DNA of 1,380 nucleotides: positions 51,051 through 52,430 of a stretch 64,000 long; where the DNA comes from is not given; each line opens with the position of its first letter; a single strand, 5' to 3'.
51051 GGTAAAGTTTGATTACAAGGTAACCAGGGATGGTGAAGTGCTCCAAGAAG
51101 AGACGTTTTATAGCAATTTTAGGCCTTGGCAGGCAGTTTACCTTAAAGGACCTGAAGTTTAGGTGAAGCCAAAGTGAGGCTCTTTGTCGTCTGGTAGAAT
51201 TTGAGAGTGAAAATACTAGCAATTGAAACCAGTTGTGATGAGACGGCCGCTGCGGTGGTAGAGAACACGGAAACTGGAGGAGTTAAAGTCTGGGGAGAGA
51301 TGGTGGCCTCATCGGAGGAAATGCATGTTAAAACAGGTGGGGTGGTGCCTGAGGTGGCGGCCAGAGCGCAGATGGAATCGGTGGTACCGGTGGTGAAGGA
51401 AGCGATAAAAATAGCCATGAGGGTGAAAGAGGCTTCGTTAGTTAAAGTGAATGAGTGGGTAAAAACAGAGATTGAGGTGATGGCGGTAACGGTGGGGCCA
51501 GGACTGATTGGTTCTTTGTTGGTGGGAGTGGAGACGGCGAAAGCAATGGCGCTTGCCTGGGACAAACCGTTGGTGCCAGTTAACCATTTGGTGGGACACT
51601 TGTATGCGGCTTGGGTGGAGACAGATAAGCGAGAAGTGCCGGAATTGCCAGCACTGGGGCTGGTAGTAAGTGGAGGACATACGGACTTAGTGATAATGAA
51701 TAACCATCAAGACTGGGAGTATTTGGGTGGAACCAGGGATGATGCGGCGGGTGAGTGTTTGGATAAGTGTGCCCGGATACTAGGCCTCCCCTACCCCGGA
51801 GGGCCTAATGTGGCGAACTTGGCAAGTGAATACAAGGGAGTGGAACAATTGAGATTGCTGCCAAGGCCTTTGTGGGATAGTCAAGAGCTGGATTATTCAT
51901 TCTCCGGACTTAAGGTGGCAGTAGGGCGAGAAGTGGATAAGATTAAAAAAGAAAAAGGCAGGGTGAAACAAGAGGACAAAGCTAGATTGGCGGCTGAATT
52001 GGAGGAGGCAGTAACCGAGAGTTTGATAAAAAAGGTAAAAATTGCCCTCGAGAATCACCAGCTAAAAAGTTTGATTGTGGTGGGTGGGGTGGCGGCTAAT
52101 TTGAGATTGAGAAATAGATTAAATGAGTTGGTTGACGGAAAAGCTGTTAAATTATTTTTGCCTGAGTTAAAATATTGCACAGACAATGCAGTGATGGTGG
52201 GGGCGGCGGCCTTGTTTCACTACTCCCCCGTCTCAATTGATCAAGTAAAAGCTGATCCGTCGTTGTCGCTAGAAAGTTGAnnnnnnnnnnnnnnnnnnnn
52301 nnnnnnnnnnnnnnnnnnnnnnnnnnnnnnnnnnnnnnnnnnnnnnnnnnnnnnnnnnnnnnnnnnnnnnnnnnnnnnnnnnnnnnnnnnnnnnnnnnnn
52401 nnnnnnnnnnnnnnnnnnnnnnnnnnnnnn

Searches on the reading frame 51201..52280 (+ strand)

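Call 8: search_protein_families(library=pfam, proteins=[window:51201-52280:+], max_evalue=0.1)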
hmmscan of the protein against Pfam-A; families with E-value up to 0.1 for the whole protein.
window:51201-52280:+ (359 aa): 4 families
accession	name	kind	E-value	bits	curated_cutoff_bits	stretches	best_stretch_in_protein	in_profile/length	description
PF00814.31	TsaD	-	1.3e-77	261.5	24.8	1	30-334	2-263/264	tRNA N6-adenosine threonylcarbamoyltransferase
PF22521.2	HypF_C_2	-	7.1e-05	23.1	27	1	255-334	161-240/241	Carbamoyltransferase, Kae1-like Domain, second subdomain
PF02543.21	Carbam_trans_N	-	0.0032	17.4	24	1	254-309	265-322/346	Carbamoyltransferase N-terminus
PF02505.19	MCR_D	-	0.075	13.3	25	0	38-87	66-115/142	Methyl-coenzyme M reductase operon protein D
